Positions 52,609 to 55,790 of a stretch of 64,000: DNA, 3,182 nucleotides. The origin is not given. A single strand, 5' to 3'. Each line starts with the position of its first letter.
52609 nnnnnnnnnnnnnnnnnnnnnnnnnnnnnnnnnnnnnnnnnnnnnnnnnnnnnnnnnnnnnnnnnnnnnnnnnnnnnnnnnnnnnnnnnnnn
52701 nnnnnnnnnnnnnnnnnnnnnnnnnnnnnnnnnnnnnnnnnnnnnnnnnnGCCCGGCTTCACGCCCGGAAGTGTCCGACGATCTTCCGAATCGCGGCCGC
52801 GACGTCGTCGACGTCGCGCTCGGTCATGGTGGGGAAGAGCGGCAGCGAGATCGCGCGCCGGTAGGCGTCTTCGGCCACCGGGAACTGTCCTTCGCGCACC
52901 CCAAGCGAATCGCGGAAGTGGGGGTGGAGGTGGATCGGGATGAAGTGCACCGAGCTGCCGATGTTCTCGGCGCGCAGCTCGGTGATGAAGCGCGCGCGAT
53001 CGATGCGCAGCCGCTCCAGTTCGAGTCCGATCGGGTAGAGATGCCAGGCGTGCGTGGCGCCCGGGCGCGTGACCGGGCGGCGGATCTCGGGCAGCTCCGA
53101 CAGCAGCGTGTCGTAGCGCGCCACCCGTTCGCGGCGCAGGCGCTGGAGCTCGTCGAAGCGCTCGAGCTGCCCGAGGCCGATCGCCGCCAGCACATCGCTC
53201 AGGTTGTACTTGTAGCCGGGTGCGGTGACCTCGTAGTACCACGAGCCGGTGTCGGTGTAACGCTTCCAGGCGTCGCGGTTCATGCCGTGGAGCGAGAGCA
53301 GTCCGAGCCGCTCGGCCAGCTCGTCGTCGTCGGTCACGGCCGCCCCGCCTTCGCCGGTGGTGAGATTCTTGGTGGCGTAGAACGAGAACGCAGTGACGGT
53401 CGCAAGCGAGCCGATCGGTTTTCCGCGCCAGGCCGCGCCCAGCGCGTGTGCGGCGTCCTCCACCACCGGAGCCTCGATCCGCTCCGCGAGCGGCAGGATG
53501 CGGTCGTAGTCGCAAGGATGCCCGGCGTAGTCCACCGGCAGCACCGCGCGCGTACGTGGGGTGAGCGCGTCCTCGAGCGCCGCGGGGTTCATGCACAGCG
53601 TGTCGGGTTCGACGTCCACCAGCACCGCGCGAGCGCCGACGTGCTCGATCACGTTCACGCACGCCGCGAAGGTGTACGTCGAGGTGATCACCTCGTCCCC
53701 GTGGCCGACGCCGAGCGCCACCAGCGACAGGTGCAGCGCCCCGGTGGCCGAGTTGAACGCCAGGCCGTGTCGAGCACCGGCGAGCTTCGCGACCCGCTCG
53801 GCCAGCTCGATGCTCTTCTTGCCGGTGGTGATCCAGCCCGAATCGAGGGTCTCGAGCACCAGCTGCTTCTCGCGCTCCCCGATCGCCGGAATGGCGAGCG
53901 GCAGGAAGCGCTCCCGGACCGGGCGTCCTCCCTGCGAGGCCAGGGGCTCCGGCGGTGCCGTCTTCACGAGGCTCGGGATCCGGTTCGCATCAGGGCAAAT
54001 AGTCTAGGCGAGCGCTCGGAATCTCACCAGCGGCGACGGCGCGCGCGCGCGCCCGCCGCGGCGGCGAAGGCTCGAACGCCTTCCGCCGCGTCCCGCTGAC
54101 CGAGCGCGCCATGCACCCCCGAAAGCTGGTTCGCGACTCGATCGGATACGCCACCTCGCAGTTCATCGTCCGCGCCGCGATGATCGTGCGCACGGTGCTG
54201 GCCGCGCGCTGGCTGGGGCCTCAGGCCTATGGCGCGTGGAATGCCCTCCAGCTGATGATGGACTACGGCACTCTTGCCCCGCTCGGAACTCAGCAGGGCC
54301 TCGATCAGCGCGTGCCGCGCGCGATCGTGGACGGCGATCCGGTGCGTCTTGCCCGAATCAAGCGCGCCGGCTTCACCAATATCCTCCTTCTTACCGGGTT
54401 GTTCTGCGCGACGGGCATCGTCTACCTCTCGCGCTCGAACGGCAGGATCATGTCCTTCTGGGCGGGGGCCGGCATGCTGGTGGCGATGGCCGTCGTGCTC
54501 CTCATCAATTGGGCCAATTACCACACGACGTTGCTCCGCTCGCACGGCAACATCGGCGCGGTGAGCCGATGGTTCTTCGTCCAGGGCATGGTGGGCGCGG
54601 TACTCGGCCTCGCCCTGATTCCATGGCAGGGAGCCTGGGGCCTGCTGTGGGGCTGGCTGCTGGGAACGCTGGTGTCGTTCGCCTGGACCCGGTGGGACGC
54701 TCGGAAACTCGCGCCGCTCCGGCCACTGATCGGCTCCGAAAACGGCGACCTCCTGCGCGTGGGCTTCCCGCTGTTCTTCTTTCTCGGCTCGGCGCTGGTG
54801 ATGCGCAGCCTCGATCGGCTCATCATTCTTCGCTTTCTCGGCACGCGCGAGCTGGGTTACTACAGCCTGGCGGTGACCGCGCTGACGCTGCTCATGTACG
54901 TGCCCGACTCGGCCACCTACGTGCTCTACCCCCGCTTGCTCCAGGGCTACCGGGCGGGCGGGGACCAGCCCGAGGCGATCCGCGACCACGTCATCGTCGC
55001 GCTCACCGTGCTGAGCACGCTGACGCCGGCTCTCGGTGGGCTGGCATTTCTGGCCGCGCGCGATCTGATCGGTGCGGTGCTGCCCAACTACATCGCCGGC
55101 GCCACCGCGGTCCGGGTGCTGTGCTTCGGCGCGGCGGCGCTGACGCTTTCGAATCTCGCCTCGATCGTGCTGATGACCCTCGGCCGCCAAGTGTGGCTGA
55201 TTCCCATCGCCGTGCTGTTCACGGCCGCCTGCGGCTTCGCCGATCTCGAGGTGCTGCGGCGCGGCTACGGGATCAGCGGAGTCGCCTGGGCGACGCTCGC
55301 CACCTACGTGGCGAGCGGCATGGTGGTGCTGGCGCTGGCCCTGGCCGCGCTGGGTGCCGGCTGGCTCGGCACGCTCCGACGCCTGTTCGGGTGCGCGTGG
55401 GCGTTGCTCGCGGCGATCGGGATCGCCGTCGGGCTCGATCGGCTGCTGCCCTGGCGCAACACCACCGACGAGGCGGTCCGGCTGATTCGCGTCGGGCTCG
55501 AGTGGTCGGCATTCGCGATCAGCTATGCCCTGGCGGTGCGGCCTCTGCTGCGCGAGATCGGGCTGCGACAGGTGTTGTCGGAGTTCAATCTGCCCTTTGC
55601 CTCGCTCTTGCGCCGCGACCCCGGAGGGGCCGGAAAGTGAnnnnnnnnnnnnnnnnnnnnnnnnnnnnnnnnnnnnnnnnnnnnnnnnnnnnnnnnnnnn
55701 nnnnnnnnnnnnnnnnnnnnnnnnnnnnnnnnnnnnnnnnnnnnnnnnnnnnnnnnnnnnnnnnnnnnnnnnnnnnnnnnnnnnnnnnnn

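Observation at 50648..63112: Arn/Gtr-like lipid-carrier amino-sugar glycosylation module embedded in a Wza-Wzc-type EPS locus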

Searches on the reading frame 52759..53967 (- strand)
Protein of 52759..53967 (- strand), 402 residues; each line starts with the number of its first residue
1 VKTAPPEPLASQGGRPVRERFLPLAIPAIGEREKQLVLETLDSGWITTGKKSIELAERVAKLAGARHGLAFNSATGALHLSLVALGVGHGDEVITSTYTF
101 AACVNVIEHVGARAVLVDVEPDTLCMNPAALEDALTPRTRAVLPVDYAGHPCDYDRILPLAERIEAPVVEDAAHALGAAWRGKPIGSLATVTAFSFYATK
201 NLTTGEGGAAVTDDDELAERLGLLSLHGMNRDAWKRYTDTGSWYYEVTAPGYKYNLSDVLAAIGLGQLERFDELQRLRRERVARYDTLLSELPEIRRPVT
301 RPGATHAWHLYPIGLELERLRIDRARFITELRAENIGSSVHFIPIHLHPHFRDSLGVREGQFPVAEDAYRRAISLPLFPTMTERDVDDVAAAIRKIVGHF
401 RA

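Call 6: search_protein_families(library=pfam, proteins=[window:52759-53967:-], max_evalue=0.01)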
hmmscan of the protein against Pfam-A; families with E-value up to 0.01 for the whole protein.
window:52759-53967:- (402 aa): 4 families
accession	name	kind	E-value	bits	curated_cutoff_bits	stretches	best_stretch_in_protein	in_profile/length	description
PF01041.23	DegT_DnrJ_EryC1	-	5.7e-123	411.1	19.8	1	28-394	2-360/360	DegT/DnrJ/EryC1/StrS aminotransferase family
PF01053.26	Cys_Met_Meta_PP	-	3e-07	29.8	27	1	55-173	57-175/381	Cys/Met metabolism PLP-dependent enzyme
PF00155.27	Aminotran_1_2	-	5e-05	23.1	19.7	1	50-141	42-149/361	Aminotransferase class I and II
PF01212.27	Beta_elim_lyase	-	0.0017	18.2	27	1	51-229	33-215/288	Beta-eliminating lyase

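Call 9: search_protein_families(library=ncbifam, proteins=[window:52759-53967:-], max_evalue=0.01)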
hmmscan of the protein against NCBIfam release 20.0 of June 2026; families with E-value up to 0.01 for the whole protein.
window:52759-53967:- (402 aa): 29 families (the best 25 are shown)
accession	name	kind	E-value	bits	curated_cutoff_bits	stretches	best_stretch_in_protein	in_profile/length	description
NF008658.2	PRK11658.1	equivalog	3.9e-112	374.6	631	1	19-398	2-378/379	UDP-4-amino-4-deoxy-L-arabinose aminotransferase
TIGR03588.1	PseC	equivalog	4.2e-109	364.9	423.5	1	22-396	2-379/380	UDP-4-amino-4,6-dideoxy-N-acetyl-beta-L-altrosamine transaminase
NF008687.0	PRK11706.1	equivalog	2.6e-69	233.8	375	1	26-396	6-373/375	dTDP-4-amino-4,6-dideoxygalactose transaminase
TIGR04181.1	NHT_00031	hypoth_equivalog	1.4e-64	218.2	420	1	23-376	2-357/359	LegC family aminotransferase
TIGR02379.1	ECA_wecE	subfamily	4.9e-57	193.4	434.85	1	22-396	2-374/376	dTDP-4-amino-4,6-dideoxy-D-glucose transaminase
TIGR04427.1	PLP_DesI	equivalog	6.5e-56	190.1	650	1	7-397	6-383/390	dTDP-4-dehydro-6-deoxyglucose aminotransferase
NF011936.0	PRK15407.1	equivalog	6.8e-44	150.3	423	1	28-398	43-437/440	lipopolysaccharide biosynthesis protein RfbH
NF006488.0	PRK08912.1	equivalog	1.4e-07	30.8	498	1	73-143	95-164/387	aminotransferase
NF005305.0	PRK06836.1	equivalog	5e-06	26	376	1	66-143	99-175/396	pyridoxal phosphate-dependent aminotransferase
NF041364.1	GntC_guanitoxin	equivalog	5.9e-06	25.4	415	1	76-143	71-139/356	guanitoxin biosynthesis PLP-dependent (S)-gamma-hydroxy-L-arginine cyclodehydratase GntC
NF005695.0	PRK07503.1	equivalog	2.4e-05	23.2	666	1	55-227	70-240/403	methionine gamma-lyase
TIGR01325.1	O_suc_HS_sulf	equivalog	3.9e-05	22.4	510.05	1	56-178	60-182/380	O-succinylhomoserine sulfhydrylase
NF004770.0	PRK06108.1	subfamily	6.5e-05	21.9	422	1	70-143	101-175/396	pyridoxal phosphate-dependent aminotransferase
NF006569.0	PRK09082.1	subfamily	9.2e-05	21.7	420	1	73-143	99-168/386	methionine aminotransferase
TIGR01326.1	OAH_OAS_sulfhy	subfamily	0.00016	20.5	495.1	1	55-195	62-200/418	O-acetylhomoserine aminocarboxypropyltransferase/cysteine synthase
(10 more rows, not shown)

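Call 58: search_solved_structures(query=window:52759-53967:-, max_evalue=1e-30)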
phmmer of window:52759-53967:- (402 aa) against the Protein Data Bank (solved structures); distinct sequences matched with E-value up to 1e-30: 46.
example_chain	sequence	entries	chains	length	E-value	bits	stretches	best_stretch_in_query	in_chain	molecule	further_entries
1mdo_A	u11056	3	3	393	1.2e-93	317.7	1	19-399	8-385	ArnB aminotransferase | UDP-4-amino-4-deoxy-L-arabinose--oxoglutarate aminotransferase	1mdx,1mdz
4oca_A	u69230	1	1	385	1.2e-92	314.4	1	19-398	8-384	UDP-4-amino-4-deoxy-L-arabinose--oxoglutarate aminotransferase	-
8sng_A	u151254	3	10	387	9.7e-89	301.5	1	20-398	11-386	UDP-4-amino-4-deoxy-L-arabinose--oxoglutarate aminotransferase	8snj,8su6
6ewj_A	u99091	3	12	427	1.7e-71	244.7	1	21-393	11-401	Putative capsular polysaccharide biosynthesis protein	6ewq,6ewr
4lc3_A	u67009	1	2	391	3.8e-71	243.6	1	20-397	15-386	Putative UDP-4-amino-4-deoxy-l-arabinose--oxoglutarate aminotransferase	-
3dr7_A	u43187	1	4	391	1.5e-67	231.8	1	22-396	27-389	Putative perosamine synthetase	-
3bn1_A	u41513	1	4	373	1.8e-67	231.5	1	23-396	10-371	Perosamine synthetase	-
3dr4_A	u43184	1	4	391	1e-66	229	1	22-396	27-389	Putative perosamine synthetase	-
7b0d_A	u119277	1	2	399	8e-54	186.5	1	29-393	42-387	Glutamine--scyllo-inositol transaminase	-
2oga_A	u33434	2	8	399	4.4e-50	174.2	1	36-393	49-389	Transaminase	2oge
7b0m_AAA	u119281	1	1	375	5.6e-50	173.9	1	24-398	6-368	Sugar aminotransferase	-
5uid_A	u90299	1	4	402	2.6e-48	168.4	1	26-394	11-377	Aminotransferase TlmJ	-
2fn6_A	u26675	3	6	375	3e-48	168.2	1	26-400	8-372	AMINOTRANSFERASE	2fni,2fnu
3nyu_A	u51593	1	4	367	4.9e-48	167.5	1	41-399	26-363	Aminotransferase WbpE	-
3nu7_A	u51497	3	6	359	2.3e-47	165.3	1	41-393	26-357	Aminotransferase WbpE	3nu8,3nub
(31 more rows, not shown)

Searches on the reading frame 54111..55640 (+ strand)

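Call 6: search_protein_families(library=pfam, proteins=[window:54111-55640:+], max_evalue=0.01)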
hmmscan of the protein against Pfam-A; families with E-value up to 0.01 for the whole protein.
window:54111-55640:+ (509 aa): 2 families
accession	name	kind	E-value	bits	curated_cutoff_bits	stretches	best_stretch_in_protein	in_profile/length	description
PF01943.22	Polysacc_synt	-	9.2e-10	38.8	28.2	1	7-277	2-271/274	Polysaccharide biosynthesis protein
PF13440.11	Polysacc_synt_3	-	1.9e-09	37.6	23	1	32-276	3-240/293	Polysaccharide biosynthesis protein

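Call 9: search_protein_families(library=ncbifam, proteins=[window:54111-55640:+], max_evalue=0.01)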
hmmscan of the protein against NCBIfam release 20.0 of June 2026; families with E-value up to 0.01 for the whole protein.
window:54111-55640:+ (509 aa): 0 families
